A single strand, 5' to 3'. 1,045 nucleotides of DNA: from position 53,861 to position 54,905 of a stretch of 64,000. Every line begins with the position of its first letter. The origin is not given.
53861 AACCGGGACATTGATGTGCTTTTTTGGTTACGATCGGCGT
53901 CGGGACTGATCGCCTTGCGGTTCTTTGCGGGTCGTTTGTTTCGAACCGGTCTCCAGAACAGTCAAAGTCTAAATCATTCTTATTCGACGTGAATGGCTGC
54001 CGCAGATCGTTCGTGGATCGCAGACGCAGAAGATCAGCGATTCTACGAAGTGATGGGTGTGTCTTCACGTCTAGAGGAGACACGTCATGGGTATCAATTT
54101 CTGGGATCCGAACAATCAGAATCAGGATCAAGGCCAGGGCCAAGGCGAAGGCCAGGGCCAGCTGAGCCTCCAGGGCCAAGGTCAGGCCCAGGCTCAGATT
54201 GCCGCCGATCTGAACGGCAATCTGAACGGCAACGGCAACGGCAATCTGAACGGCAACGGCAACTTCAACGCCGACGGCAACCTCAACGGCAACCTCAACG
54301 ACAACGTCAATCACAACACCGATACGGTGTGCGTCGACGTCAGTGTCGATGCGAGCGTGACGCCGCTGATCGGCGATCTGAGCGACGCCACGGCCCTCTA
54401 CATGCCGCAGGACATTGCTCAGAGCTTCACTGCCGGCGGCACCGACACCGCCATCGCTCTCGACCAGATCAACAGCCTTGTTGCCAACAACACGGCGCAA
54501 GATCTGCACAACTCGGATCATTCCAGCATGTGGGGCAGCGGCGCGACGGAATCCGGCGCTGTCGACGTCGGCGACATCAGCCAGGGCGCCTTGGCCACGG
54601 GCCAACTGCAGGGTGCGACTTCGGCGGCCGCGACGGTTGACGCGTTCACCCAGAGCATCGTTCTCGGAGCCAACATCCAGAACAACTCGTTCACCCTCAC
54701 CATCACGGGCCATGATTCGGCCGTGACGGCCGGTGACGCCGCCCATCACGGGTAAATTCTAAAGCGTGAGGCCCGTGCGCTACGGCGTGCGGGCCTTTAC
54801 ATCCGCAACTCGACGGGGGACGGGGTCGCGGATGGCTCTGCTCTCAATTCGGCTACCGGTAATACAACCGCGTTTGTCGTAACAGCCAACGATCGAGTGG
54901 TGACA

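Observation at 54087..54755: Prion-like Q/G and N/G low-complexity protein in a high-GC genome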

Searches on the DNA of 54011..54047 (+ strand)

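Call 90: build_rna_model(alignment_id=A7, structure=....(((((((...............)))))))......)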
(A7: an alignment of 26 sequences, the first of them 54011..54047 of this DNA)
Model R1 built from alignment A7 (26 sequences, 39 columns); structure: as given.
model positions 37; base pairs 7; branch points 0; effective number of sequences 26; information 1.244 bits per position. Calibrated on 0.2 Mb of random sequence (short: E-values are rough).
structure used (alignment columns):
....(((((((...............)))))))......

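Call 91: search_with_rna_model(model_id=R1, sources=[window, L001, L002, L003, L004, L005, L006, L007, L008, L009, L010, L141, L012], max_evalue=10)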
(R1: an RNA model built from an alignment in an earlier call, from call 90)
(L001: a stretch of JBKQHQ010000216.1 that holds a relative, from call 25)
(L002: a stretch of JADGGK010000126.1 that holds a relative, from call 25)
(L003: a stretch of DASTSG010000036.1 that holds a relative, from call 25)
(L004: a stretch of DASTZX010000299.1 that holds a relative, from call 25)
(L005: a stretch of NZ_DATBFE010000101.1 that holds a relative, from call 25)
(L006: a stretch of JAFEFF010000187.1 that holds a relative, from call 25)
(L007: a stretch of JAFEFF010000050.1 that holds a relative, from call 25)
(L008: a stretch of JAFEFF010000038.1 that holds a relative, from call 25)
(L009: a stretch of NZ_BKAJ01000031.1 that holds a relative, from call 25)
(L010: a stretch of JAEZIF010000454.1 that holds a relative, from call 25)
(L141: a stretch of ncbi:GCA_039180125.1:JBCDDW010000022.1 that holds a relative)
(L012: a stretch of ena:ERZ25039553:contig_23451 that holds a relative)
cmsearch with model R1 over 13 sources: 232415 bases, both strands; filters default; matches with E-value up to 10: 26.
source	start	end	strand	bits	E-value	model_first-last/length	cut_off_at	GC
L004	2277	2313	+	51.9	2.7e-13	1-37/37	no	0.54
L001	9744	9780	+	51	5.5e-13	1-37/37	no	0.54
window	54011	54047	+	49.6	1.4e-12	1-37/37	no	0.54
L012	2107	2143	+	49.6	1.4e-12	1-37/37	no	0.54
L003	9655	9691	+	46.7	1.2e-11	1-37/37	no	0.59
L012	7697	7732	+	19.6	0.0038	1-37/37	no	0.64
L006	4192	4217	-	14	0.22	1-37/37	no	0.73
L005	13342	13378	+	12.9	0.45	1-37/37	no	0.62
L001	1112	1140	+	12.7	0.54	1-37/37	no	0.72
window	813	859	-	12.6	0.56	1-37/37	no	0.68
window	13861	13872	+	12.2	0.79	15-26/37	no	0.58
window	59591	59626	+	12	0.86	1-37/37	no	0.61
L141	2574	2593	+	11.7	1.1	10-28/37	no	0.6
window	50725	50768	-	11.7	1.1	1-37/37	no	0.66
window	14080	14102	-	11.5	1.3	1-37/37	no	0.87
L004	6874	6925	+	11.5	1.3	1-37/37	no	0.63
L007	179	205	+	10.7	2.2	1-37/37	no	0.67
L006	14483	14509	-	10.6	2.4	1-37/37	no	0.56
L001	5308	5336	+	10.2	3.3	1-37/37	no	0.72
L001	20483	20508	+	10.1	3.5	1-37/37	no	0.65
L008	8470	8524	-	10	3.7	1-37/37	no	0.64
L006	10390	10422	+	9.5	5.2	1-37/37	no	0.73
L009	4683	4711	+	9.3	6.2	1-37/37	no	0.66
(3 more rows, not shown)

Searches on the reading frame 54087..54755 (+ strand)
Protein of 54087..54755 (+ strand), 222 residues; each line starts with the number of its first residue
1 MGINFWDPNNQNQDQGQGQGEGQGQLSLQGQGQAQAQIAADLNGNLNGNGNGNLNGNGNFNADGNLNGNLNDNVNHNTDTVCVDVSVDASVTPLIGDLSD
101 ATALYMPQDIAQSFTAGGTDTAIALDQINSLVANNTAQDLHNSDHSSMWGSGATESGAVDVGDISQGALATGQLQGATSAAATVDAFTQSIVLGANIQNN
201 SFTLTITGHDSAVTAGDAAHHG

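Call 7: search_protein_families(library=pfam, proteins=[window:54087-54755:+], max_evalue=0.01)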
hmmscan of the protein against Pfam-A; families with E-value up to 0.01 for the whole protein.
window:54087-54755:+ (222 aa): 0 families

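Call 8: search_protein_families(library=ncbifam, proteins=[window:54087-54755:+], max_evalue=0.01)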
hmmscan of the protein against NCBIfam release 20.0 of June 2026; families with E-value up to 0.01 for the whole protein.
window:54087-54755:+ (222 aa): 0 families

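Call 25: find_related_loci(query=A1, collection=genome_contigs, flank=10000)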
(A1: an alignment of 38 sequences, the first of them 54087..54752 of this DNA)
Query A1 (222 aa) in genome_contigs; peptide patterns used: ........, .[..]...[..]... (x = any residue, [..] = any of these).
73 stretches matched a pattern; 10 encode a relative of the query (tblastn E <= 1e-3); 10 distinct loci.
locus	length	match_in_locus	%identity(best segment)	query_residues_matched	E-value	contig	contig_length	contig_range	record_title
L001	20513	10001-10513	47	60-221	2e-35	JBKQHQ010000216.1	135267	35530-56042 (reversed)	MAG: Xanthobacteraceae bacterium isolate BAr1A1B1C__bin_108 BAr1A1B1C_000000324389, whole genome shotgun sequence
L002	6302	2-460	58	69-221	4e-34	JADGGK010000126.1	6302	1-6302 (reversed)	MAG: Pseudolabrys sp. isolate HOG20 NODE_8584_length_6302_cov_48.012091, whole genome shotgun sequence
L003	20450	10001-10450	51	74-221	3e-31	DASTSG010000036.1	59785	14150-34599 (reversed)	MAG TPA_asm: Pseudolabrys sp. isolate SMAG_U2274 k141_1232792, whole genome shotgun sequence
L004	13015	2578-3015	55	78-222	6e-29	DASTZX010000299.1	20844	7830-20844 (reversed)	MAG TPA_asm: Xanthobacteraceae bacterium isolate SMAG_U2480 k141_162075, whole genome shotgun sequence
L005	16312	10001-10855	35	9-221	2e-14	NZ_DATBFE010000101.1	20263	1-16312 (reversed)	MAG: Reyranella sp. isolate SMAG_U3803 k141_2134473, whole genome shotgun sequence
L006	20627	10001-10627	34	55-222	1e-12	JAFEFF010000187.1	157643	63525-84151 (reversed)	MAG: Proteobacteria bacterium isolate SZAS LIN-11 LIN-390__187__length-157643, whole genome shotgun sequence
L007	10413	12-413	37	104-222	8e-12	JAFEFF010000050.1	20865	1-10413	MAG: Proteobacteria bacterium isolate SZAS LIN-11 LIN-390__50__length-20865, whole genome shotgun sequence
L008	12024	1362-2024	33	49-222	2e-9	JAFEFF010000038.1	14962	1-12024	MAG: Proteobacteria bacterium isolate SZAS LIN-11 LIN-390__38__length-14962, whole genome shotgun sequence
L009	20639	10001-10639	31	31-206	2e-7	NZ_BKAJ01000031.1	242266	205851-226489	Reyranella soli strain NBRC 108950 sequence031, whole genome shotgun sequence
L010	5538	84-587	28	63-210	9e-8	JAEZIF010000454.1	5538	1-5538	MAG: Proteobacteria bacterium isolate OH_CDB_172 k127_814487, whole genome shotgun sequence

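Call 27: predict_structure(alignment_id=A1)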
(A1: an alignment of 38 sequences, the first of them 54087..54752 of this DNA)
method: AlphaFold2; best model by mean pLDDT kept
length: 222 residues; sequences in the alignment: 38
mean_pLDDT: 46.8   pTM: 0.14
mean pLDDT of the five models: 46.8, 41.5, 40.4, 37.6, 36.4
residues with pLDDT >= 90: 0; 70-90: 0; 50-70: 67; < 50: 155
segments of 3 or more residues with pLDDT < 50: 1-45, 47-53, 95-97, 103-106, 114-122, 127-130, 132-142, 145-186, 192-201, 216-222
pLDDT, mean of each block of 10 residues (from residue 1): 40 36 36 39 47 50 57 63 60 53 50 49 49 46 46 37 43 37 46 46 54 46 39
secondary structure, 60 per line:
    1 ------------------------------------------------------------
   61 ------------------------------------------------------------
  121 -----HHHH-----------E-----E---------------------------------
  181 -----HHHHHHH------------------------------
elements in order: H126-129 H186-192
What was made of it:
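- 54360..54752 (+): Family-defining C-terminal domain with two motifs (MPQ..Q...IALDQ[IV]NSL and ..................) and a His tail. AlphaFold gives no confident fold (call 27).
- On Functional amyloid (operational definition): AlphaFold gives no fold (call 27).
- Closest known: HasA/HasDE and other small non-RTX T1SS cargos. Different: This cargo is half low-complexity and is predicted to be unfolded as a monomer (call 27).
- AlphaFold finds no fold for the cargo (pLDDT 46.8, call 27), so a beta-zipper is a reading of the periodicity, not a model.
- Tried and rejected: The cargo model built from 38 sequences has pLDDT 46.8 and is unusable (call 27).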

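Call 42: search_solved_structures(query=A1, max_evalue=1)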
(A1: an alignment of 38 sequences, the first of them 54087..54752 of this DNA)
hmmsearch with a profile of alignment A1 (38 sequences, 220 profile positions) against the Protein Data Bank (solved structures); distinct sequences matched with E-value up to 1: 2.
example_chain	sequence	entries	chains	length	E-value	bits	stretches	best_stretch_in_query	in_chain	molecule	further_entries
9cca_G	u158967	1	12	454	0.29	13.7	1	42-76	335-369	Circumsporozoite protein,Pyridoxal 5'-phosphate synthase subunit PDX2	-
9cca_A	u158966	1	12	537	0.82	12.2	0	41-77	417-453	Circumsporozoite protein,Pyridoxal 5'-phosphate synthase subunit Pdx1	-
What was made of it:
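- Closest known: HasA/HasDE and other small non-RTX T1SS cargos. Different: There is no similarity to the haemophore family (calls 7, 8, 42).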

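Call 49: list_cluster_members(proteins=[window:54087-54752:+, window:54905-56884:+, P0001])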
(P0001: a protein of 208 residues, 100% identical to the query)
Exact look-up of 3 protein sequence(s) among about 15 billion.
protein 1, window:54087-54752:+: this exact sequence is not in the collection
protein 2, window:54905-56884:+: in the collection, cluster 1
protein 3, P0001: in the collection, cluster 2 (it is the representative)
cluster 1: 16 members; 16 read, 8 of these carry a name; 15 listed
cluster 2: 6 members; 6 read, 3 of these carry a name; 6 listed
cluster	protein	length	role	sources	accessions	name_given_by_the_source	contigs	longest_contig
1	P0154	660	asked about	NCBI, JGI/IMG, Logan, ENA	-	hypothetical protein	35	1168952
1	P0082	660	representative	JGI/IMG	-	hypothetical protein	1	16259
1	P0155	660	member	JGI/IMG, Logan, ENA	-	hypothetical protein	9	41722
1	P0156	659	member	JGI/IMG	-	hypothetical protein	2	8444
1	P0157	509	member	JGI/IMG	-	hypothetical protein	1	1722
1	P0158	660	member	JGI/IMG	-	hypothetical protein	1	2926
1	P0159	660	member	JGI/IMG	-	hypothetical protein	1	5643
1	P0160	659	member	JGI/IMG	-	hypothetical protein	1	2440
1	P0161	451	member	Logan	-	-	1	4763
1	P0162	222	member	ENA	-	-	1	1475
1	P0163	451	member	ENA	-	-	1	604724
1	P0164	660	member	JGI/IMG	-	-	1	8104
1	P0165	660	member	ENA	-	-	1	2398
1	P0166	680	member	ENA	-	-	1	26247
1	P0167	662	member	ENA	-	-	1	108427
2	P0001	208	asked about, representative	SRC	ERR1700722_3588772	-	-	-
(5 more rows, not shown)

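Call 83: search_protein_families(library=padloc, proteins=[window:54087-54752:+], max_evalue=0.01)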
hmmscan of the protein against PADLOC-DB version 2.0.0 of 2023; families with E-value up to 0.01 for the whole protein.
window:54087-54752:+ (222 aa): 0 families
